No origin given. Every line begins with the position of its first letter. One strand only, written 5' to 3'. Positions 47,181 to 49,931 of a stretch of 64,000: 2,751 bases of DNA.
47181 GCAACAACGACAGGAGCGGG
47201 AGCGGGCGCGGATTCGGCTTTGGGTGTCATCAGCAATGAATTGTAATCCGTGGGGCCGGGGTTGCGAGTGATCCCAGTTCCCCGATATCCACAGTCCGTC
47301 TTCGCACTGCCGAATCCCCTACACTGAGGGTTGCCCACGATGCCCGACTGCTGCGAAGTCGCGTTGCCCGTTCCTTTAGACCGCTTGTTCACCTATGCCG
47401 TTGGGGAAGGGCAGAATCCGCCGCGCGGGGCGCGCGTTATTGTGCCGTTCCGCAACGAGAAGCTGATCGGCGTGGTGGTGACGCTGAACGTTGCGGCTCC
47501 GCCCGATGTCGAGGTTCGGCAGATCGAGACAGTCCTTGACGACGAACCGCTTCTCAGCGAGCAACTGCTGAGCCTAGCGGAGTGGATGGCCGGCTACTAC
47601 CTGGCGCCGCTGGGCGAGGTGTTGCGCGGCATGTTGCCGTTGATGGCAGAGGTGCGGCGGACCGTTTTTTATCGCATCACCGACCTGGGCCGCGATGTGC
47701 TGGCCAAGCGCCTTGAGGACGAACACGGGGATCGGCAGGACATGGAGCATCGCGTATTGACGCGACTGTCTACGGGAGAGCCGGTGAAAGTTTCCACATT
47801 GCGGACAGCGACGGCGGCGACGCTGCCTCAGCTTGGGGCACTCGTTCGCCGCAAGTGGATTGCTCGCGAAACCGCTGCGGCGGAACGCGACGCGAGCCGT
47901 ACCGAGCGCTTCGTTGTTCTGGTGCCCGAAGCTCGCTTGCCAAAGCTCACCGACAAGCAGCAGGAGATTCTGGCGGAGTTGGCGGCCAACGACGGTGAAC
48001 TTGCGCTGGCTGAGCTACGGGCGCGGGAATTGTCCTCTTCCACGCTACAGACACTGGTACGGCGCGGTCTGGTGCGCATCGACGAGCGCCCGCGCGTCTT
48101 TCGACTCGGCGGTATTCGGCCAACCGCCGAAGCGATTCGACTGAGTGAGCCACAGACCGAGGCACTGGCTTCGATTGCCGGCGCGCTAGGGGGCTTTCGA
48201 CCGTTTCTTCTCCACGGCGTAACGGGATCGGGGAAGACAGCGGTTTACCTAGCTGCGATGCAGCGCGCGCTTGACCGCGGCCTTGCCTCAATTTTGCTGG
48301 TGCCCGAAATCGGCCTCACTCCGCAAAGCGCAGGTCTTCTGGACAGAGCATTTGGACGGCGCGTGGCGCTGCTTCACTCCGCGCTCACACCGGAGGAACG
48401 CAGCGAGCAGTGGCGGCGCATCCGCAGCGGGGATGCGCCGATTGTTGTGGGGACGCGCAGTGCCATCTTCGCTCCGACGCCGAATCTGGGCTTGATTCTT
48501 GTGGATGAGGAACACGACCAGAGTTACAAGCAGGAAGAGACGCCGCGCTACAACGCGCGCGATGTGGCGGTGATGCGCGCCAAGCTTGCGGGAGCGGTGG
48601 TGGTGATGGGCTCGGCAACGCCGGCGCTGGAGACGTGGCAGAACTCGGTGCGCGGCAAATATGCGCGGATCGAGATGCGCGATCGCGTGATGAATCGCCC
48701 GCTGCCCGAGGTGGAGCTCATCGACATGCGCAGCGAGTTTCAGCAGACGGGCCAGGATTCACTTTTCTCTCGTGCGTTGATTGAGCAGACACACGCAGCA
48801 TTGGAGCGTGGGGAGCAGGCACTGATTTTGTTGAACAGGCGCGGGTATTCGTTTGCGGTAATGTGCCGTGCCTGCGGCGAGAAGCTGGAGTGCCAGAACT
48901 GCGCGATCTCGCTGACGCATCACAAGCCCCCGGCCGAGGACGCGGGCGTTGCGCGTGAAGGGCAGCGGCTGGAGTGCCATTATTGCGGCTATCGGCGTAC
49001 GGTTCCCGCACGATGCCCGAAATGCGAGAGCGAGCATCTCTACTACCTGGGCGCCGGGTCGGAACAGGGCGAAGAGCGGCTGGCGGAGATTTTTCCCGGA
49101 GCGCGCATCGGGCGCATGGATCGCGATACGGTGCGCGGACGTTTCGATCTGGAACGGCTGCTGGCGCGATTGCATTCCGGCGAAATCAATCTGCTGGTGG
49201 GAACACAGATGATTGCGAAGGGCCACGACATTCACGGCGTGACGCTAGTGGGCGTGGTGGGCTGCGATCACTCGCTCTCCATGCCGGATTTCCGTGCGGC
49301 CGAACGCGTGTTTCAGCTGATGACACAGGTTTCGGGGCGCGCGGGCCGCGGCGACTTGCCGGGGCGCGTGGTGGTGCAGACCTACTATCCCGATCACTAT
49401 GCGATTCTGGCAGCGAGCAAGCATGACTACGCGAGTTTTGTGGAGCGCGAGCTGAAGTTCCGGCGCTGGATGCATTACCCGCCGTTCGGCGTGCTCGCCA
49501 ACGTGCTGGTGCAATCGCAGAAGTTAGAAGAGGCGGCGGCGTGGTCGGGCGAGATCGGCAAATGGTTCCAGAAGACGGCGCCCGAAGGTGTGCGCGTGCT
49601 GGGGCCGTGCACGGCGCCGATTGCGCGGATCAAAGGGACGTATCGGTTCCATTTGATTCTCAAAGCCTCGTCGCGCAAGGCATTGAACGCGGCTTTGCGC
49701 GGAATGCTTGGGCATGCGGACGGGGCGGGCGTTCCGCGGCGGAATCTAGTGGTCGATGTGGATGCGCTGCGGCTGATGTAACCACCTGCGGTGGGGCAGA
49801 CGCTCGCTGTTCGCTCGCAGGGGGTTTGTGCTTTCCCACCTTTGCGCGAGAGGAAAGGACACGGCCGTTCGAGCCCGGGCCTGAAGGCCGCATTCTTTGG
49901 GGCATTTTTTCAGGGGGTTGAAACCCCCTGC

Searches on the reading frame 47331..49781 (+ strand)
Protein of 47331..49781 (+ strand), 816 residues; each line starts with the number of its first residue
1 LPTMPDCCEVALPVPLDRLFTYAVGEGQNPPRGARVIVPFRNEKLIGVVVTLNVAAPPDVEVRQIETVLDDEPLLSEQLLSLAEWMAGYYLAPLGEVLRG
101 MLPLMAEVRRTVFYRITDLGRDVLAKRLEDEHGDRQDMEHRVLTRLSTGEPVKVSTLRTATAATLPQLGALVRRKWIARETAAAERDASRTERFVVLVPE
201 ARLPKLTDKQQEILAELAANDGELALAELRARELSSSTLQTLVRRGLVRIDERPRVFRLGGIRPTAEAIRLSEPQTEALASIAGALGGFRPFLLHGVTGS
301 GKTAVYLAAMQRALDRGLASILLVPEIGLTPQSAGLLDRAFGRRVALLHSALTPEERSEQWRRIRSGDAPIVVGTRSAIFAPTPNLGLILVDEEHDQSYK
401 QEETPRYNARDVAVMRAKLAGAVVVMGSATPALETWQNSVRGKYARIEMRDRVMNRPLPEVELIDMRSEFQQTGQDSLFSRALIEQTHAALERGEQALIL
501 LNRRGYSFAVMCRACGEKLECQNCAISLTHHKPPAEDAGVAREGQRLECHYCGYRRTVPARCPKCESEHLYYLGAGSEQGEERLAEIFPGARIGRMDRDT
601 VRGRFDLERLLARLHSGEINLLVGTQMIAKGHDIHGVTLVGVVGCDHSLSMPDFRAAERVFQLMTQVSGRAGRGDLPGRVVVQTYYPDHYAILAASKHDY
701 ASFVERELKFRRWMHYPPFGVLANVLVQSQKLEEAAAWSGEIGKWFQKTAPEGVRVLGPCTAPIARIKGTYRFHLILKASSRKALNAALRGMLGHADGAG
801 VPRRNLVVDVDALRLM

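Call 62: search_protein_families(library=pfam, proteins=[window:47331-49781:+], max_evalue=0.0001)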
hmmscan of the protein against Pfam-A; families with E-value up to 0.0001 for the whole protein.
window:47331-49781:+ (816 aa): 5 families
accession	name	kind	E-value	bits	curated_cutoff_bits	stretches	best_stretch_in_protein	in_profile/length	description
PF17764.6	PriA_3primeBD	-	8.6e-30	102.9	22.7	1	9-103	1-96/96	3'DNA-binding domain (3'BD)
PF18074.6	PriA_C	-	4.1e-17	63.2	26.9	1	718-811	1-94/95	Primosomal protein N C-terminal domain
PF00270.35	DEAD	-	1.6e-14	54.5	26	1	275-435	4-163/167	DEAD/DEAH box helicase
PF00271.37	Helicase_C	-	3.9e-10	40.4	23.5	1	608-673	55-108/110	Helicase conserved C-terminal domain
PF04851.21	ResIII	-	5.1e-10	39.9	22.5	1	269-431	2-162/164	Type III restriction enzyme, res subunit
